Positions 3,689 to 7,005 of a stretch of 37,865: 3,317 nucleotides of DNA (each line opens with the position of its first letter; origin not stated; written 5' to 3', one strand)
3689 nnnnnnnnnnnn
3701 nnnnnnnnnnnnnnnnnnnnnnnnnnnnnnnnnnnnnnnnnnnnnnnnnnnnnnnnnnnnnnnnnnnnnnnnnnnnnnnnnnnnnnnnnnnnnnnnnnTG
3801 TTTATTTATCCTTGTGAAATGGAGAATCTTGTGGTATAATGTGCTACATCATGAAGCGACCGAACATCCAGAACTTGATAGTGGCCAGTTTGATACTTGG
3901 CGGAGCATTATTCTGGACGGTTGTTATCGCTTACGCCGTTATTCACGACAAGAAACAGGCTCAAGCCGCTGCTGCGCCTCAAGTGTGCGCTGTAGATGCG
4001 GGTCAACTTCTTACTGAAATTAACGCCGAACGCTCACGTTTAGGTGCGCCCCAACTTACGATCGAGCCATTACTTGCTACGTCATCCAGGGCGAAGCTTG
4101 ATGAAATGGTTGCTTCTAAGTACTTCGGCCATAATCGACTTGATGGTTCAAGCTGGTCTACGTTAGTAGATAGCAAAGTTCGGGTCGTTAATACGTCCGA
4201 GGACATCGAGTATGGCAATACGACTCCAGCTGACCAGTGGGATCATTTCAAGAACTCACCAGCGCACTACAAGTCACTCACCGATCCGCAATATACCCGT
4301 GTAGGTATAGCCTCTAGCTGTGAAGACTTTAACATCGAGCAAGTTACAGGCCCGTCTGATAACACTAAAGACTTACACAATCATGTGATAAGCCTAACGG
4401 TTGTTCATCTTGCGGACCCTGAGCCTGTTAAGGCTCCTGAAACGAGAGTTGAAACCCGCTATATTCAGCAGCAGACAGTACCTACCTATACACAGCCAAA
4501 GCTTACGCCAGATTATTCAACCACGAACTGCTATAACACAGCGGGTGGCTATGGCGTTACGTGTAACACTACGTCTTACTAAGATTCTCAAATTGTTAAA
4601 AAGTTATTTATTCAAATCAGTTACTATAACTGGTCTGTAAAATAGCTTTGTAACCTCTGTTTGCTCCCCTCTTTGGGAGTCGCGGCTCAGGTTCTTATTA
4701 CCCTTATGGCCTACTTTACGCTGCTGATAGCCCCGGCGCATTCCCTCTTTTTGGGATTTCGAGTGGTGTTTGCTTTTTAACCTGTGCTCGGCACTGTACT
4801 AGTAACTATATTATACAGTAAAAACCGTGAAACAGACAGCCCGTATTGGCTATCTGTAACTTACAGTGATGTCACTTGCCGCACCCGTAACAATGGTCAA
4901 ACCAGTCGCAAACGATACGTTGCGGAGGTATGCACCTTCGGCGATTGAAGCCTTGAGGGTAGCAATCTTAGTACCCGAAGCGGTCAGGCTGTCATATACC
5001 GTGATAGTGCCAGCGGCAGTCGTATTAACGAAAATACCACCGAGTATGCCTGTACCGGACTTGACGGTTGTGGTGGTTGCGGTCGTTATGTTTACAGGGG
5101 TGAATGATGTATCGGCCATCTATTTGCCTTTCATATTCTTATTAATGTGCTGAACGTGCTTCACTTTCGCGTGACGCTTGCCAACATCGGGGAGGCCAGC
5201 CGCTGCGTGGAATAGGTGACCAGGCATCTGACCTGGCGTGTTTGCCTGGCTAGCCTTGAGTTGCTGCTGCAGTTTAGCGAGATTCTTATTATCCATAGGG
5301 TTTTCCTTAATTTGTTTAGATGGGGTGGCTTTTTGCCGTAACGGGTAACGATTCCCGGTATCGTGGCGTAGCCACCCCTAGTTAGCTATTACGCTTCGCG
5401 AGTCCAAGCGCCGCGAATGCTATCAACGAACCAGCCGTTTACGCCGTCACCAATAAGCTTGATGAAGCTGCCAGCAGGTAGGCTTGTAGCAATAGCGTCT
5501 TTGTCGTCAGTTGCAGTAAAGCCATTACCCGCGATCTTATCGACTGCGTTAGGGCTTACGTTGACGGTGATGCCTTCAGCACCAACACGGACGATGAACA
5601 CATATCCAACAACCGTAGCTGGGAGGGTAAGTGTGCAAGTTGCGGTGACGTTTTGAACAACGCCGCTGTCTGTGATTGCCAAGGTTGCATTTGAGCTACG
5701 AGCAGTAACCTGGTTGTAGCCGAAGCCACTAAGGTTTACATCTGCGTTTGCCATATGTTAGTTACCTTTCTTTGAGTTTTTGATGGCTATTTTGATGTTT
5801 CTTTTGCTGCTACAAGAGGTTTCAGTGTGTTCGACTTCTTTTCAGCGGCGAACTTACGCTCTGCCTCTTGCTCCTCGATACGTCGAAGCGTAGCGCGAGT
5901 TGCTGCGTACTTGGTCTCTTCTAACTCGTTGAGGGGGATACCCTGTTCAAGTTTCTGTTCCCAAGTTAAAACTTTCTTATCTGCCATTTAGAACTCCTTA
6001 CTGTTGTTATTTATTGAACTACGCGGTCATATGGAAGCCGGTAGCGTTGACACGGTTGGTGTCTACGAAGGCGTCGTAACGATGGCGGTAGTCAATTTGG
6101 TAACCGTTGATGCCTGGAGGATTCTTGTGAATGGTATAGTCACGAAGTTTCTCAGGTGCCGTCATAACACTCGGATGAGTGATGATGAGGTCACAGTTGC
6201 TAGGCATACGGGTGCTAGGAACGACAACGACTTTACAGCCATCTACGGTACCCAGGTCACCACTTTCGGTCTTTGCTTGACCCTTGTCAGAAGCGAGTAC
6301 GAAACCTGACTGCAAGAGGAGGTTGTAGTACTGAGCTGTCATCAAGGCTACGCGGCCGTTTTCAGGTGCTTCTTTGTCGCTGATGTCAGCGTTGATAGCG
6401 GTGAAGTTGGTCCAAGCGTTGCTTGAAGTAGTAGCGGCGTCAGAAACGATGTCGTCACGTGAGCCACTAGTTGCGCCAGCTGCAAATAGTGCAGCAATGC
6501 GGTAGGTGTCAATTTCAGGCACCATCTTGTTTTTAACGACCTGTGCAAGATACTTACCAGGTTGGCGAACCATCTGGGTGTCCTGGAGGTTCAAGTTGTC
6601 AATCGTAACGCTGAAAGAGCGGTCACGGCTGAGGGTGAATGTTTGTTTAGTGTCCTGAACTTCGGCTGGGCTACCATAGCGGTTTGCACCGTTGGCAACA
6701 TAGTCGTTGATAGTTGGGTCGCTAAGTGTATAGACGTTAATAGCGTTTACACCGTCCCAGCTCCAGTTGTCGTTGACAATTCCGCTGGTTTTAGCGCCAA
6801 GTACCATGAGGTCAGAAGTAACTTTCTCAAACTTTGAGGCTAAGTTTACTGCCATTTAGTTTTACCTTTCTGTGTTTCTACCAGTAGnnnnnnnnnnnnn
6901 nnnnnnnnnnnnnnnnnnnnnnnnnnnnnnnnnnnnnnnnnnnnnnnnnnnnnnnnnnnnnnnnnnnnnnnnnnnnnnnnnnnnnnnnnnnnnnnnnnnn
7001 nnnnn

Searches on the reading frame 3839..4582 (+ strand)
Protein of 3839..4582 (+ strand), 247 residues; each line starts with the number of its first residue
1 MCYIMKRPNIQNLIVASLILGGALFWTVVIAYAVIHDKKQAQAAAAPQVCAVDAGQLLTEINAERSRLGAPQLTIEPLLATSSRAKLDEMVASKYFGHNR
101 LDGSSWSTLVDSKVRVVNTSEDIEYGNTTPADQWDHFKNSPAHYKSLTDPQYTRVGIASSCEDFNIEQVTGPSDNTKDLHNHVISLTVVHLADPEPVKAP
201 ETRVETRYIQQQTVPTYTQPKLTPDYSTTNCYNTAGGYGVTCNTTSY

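Call 12: search_protein_families(library=phrogs, proteins=[window:3839-4582:+], max_evalue=0.001)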
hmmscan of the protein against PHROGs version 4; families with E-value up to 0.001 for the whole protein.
window:3839-4582:+ (247 aa): 1 family
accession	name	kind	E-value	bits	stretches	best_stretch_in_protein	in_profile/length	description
phrog_16914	-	moron, auxiliary metabolic gene and host takeover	3.9e-08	34.3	1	56-162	79-186/200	sporulation protein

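Call 93: search_protein_families(library=pfam, proteins=[window:3839-4579:+], max_evalue=1)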
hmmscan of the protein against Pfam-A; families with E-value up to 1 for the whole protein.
window:3839-4579:+ (247 aa): 1 family
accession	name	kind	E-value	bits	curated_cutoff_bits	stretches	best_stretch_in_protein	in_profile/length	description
PF00188.32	CAP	-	7.3e-11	43.4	21.1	1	59-162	2-105/117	Cysteine-rich secretory protein family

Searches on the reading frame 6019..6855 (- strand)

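Call 12: search_protein_families(library=phrogs, proteins=[window:6019-6855:-], max_evalue=0.001)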
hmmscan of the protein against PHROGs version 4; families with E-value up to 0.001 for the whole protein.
window:6019-6855:- (278 aa): 2 families
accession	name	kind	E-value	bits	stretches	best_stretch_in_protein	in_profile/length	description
phrog_422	-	head and packaging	1.4e-38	134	1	1-276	3-292/297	major head protein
phrog_267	-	head and packaging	4.6e-15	56.6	1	32-241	68-290/410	major head protein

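Call 93: search_protein_families(library=pfam, proteins=[window:6022-6855:-], max_evalue=1)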
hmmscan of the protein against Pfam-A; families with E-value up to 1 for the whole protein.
window:6022-6855:- (278 aa): 1 family
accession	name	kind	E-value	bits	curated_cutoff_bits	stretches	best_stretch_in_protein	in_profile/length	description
PF11651.14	P22_CoatProtein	-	0.0017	17.7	24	1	75-190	80-187/423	P22 coat protein - gene protein 5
